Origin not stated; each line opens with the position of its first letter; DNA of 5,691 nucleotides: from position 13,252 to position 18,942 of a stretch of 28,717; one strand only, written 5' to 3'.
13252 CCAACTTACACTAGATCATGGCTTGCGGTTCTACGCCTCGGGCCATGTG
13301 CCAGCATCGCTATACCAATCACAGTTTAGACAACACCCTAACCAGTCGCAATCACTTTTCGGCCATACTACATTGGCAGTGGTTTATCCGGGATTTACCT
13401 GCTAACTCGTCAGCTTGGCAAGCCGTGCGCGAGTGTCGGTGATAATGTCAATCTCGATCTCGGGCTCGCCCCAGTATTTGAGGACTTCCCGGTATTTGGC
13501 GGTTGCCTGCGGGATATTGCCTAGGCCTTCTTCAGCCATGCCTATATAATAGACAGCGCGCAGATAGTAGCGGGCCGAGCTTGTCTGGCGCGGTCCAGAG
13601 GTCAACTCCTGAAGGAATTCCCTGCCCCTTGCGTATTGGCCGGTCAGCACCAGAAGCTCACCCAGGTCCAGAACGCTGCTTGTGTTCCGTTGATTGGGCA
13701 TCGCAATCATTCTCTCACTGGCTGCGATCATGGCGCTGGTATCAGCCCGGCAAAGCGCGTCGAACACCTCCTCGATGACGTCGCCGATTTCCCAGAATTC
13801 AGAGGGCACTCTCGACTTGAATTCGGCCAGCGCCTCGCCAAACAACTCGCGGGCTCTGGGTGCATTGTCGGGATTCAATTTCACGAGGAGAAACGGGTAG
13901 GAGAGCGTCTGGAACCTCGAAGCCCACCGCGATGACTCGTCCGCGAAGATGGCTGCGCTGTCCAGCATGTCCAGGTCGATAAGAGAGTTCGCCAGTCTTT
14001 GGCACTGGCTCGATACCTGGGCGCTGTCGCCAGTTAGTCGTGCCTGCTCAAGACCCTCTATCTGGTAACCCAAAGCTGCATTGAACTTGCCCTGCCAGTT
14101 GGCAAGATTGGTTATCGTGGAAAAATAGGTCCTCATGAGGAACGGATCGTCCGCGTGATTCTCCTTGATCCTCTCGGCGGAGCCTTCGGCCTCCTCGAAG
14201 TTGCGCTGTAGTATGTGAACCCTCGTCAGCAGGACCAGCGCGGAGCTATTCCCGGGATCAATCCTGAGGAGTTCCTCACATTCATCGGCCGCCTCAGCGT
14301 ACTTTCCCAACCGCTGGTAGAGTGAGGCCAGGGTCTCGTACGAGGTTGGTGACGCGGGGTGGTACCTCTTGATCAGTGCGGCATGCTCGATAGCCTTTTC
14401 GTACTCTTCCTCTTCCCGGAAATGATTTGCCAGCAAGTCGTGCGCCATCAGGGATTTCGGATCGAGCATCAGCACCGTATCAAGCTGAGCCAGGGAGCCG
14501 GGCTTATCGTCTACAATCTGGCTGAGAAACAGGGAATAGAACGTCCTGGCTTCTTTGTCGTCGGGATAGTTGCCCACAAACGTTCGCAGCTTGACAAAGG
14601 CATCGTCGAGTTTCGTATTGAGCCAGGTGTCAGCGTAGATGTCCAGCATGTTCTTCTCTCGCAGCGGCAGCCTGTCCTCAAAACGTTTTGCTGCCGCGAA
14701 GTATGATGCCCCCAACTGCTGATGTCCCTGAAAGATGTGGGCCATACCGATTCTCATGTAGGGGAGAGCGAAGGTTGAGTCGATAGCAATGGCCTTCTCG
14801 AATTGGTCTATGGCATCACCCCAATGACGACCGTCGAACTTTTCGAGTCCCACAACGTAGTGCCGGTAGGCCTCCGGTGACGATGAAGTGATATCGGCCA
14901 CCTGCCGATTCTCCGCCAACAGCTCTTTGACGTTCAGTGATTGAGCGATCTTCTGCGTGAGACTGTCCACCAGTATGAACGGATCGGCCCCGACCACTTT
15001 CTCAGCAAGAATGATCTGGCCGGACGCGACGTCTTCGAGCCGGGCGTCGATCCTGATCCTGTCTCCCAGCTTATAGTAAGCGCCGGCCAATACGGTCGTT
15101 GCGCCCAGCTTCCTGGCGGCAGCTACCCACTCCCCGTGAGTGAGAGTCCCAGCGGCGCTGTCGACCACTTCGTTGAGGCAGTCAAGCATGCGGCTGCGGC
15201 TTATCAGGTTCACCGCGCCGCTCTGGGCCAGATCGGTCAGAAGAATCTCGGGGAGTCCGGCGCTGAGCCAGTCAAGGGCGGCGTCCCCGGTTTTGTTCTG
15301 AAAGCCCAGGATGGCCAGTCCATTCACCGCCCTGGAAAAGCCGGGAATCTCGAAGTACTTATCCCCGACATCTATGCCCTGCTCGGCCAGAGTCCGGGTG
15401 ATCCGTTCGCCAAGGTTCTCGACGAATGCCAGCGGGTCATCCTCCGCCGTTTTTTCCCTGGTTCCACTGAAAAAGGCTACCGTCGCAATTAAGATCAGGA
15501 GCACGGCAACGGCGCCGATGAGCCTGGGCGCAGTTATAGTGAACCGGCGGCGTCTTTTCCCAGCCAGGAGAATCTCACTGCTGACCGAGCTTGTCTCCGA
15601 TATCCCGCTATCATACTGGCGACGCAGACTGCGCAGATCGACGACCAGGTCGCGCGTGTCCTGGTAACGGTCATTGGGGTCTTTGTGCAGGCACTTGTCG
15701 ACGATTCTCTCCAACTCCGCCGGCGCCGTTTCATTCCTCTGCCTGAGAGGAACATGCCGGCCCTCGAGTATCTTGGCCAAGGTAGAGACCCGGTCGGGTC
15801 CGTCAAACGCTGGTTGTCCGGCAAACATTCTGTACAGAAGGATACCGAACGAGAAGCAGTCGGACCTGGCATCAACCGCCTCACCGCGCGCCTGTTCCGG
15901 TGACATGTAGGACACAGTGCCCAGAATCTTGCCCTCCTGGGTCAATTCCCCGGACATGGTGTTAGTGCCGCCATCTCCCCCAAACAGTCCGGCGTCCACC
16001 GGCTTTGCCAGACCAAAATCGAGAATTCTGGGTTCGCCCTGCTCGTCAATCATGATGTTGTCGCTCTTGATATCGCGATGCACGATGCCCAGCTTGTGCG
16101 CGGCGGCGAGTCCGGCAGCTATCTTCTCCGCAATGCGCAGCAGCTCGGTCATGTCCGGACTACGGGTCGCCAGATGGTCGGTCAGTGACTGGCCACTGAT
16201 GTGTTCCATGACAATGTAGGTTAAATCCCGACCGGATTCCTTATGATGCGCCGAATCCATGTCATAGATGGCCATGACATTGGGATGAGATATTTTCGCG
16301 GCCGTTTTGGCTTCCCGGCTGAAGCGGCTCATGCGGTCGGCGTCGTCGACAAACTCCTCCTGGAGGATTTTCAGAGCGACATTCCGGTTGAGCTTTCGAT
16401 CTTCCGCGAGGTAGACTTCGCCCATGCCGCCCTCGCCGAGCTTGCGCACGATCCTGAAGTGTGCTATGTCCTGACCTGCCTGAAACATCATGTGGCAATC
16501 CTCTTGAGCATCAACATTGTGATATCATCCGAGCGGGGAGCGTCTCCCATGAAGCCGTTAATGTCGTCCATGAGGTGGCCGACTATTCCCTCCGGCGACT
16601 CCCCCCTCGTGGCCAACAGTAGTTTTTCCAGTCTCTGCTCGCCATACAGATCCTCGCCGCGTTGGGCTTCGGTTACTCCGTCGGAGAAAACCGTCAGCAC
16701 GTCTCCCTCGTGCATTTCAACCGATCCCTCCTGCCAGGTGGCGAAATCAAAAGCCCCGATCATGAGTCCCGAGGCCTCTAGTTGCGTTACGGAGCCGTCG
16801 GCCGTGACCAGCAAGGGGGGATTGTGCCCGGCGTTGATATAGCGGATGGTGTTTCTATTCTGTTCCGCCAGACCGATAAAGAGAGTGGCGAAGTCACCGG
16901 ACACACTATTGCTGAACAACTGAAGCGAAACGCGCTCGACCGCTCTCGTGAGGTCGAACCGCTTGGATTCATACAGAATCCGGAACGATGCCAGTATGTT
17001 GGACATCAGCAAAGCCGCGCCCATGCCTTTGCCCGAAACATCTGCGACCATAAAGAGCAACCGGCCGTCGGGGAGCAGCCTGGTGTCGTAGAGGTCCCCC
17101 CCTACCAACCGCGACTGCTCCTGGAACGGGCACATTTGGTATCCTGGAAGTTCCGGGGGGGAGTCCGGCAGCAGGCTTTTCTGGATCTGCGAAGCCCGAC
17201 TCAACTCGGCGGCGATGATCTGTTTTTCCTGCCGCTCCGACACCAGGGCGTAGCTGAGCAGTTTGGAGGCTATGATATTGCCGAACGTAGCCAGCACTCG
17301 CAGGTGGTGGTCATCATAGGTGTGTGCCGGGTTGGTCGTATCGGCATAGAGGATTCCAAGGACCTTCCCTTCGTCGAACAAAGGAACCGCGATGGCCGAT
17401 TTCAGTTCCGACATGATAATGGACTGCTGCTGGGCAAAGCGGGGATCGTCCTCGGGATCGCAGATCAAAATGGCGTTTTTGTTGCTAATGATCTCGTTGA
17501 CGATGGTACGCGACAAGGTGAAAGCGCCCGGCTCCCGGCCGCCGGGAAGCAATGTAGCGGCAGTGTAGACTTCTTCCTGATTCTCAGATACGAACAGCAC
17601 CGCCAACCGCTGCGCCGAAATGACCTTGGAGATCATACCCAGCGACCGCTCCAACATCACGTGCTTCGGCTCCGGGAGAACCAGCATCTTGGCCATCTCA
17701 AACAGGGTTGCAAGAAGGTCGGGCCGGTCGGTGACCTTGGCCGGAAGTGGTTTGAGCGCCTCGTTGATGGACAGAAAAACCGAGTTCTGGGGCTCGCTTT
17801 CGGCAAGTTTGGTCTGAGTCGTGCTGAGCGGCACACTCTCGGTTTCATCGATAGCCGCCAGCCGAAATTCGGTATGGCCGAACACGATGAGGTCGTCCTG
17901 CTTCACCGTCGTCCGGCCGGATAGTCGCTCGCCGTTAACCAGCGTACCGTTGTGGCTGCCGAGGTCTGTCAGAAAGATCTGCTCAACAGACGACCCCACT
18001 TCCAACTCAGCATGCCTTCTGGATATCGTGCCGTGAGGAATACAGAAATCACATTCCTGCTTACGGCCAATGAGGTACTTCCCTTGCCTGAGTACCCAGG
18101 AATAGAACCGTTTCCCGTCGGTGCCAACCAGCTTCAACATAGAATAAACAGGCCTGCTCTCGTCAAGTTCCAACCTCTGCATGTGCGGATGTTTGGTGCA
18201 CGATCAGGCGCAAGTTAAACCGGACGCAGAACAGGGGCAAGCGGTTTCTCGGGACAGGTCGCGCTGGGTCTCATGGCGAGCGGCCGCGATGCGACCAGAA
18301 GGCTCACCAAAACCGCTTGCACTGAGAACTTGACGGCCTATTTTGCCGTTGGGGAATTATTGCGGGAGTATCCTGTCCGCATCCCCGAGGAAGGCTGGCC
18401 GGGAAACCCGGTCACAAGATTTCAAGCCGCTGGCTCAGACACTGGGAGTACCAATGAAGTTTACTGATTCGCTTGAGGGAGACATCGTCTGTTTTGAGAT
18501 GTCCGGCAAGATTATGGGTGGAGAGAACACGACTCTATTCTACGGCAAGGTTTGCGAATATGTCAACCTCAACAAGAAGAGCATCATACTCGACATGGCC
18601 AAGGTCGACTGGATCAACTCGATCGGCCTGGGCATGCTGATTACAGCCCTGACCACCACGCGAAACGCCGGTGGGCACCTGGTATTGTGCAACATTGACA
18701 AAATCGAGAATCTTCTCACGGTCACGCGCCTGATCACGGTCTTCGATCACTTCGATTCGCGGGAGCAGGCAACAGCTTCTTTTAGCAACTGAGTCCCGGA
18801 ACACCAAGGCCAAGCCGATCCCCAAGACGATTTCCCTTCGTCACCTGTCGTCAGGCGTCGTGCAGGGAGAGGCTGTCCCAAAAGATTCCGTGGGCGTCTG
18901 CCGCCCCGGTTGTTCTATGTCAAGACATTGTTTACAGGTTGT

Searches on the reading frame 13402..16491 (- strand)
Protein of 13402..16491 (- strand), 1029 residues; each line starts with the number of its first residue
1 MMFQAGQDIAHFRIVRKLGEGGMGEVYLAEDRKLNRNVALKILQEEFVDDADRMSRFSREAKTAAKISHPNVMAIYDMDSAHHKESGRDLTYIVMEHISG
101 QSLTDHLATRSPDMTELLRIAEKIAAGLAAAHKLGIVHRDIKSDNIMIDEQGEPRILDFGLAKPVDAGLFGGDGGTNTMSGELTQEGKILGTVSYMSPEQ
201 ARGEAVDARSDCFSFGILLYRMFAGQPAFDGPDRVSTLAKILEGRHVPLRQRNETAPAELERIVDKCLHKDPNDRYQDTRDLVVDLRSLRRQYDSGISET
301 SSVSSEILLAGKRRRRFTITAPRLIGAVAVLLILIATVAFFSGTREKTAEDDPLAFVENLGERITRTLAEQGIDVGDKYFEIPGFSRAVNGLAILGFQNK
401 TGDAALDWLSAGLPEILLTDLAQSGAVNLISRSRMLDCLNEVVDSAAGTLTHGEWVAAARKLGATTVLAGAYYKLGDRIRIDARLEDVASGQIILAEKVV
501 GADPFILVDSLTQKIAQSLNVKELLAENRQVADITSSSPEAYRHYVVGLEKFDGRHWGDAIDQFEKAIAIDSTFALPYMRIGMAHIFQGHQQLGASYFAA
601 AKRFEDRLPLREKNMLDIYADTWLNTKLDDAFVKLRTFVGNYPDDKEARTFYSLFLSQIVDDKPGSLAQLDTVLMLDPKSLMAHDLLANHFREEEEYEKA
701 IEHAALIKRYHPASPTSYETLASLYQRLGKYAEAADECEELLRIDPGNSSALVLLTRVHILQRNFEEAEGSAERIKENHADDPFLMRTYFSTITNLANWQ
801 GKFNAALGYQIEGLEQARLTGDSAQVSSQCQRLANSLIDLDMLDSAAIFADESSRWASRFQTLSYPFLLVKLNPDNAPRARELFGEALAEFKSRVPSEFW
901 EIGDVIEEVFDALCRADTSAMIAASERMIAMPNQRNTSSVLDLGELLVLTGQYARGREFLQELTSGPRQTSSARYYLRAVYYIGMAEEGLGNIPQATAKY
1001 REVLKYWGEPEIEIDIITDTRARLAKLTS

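Call 17: search_protein_families(library=pfam, proteins=[window:13402-16491:-], max_evalue=0.01)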
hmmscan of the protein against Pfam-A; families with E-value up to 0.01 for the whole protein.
window:13402-16491:- (1029 aa): 24 families
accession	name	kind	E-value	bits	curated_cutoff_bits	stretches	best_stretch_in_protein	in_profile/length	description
PF00069.31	Pkinase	-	3.9e-48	164.6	31.7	1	13-276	2-252/263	Protein kinase domain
PF07714.23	PK_Tyr_Ser-Thr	-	6.6e-36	124.4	23.1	1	13-276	2-249/258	Protein tyrosine and serine/threonine kinase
PF14559.12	TPR_19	-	1.3e-13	51.5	25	1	729-783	5-59/68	Tetratricopeptide repeat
PF07719.23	TPR_2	-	1e-10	41.3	27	1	717-748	3-34/34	Tetratricopeptide repeat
PF13432.12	TPR_16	-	1.7e-10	41.5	32.7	2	687-748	3-64/65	Tetratricopeptide repeat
PF12895.13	ANAPC3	-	1.6e-08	35.1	27.2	1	695-772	3-79/82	Anaphase-promoting complex, cyclosome, subunit 3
PF13371.12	TPR_9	-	5.6e-08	33.1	35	1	692-755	6-69/73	Tetratricopeptide repeat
PF13428.12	TPR_14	-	6.6e-08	32.9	23.5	1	718-756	4-42/44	Tetratricopeptide repeat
PF13431.12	TPR_17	-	2.1e-07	31.1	24.4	0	738-769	2-33/34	Tetratricopeptide repeat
PF13424.12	TPR_12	-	2.2e-07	31.4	30.1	2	695-744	24-74/77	Tetratricopeptide repeat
PF01636.29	APH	-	3.9e-07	30.5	23.2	1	107-164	139-199/239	Phosphotransferase enzyme family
PF13176.12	TPR_7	-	6e-06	26.4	27.9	0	721-746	5-30/36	Tetratricopeptide repeat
PF03109.22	ABC1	-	7.5e-06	25.7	22.9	1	47-166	110-218/244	ABC1 atypical kinase-like domain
PF00515.34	TPR_1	-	7.7e-06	26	27.8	0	721-748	7-34/34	Tetratricopeptide repeat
PF13174.12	TPR_6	-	9.1e-06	26.4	26.3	0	721-746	6-31/33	Tetratricopeptide repeat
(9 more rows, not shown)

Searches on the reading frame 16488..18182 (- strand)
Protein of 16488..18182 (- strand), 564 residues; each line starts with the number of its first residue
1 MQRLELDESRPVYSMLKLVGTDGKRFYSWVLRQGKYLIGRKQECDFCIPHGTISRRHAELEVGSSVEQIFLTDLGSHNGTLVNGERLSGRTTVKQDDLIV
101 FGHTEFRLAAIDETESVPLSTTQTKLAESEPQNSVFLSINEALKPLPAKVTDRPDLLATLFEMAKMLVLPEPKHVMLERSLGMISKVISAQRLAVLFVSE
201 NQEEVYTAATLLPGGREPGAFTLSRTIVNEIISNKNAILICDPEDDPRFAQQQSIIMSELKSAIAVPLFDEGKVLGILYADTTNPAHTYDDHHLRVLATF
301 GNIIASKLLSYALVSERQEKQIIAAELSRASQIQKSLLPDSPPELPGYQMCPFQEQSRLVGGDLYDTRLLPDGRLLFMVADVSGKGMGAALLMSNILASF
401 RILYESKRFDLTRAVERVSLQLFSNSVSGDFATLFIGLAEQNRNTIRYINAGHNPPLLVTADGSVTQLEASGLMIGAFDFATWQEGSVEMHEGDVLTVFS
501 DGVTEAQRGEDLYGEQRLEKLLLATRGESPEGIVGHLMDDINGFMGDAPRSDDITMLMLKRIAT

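Call 17: search_protein_families(library=pfam, proteins=[window:16488-18182:-], max_evalue=0.01)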
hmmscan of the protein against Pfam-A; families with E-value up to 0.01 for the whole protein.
window:16488-18182:- (564 aa): 6 families
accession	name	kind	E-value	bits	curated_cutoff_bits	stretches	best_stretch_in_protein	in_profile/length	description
PF07228.17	SpoIIE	-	3.5e-45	154.7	25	1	371-561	1-191/192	Stage II sporulation protein E (SpoIIE)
PF00498.31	FHA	-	1.1e-18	67.9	20.7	1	36-102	1-67/67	FHA domain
PF16697.10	Yop-YscD_cpl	-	1.1e-12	48.5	33.2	1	31-110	14-92/94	Inner membrane component of T3SS, cytoplasmic domain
PF01590.32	GAF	-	2.3e-12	48.1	22.4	1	176-306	5-131/133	GAF domain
PF13185.12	GAF_2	-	1.2e-10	42.2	28.6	1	189-306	19-133/136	GAF domain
PF13492.12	GAF_3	-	2.9e-05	24.9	27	1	175-308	4-127/129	GAF domain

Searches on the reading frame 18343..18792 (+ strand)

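Call 17: search_protein_families(library=pfam, proteins=[window:18343-18792:+], max_evalue=0.01)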
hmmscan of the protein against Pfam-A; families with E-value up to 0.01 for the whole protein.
window:18343-18792:+ (149 aa): 2 families
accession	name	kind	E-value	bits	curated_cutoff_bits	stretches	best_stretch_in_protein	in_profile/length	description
PF01740.26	STAS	-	2.3e-08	34.2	22.6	1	47-141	9-104/106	STAS domain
PF13466.11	STAS_2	-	0.0077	16.8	29.2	0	78-118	26-66/80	STAS domain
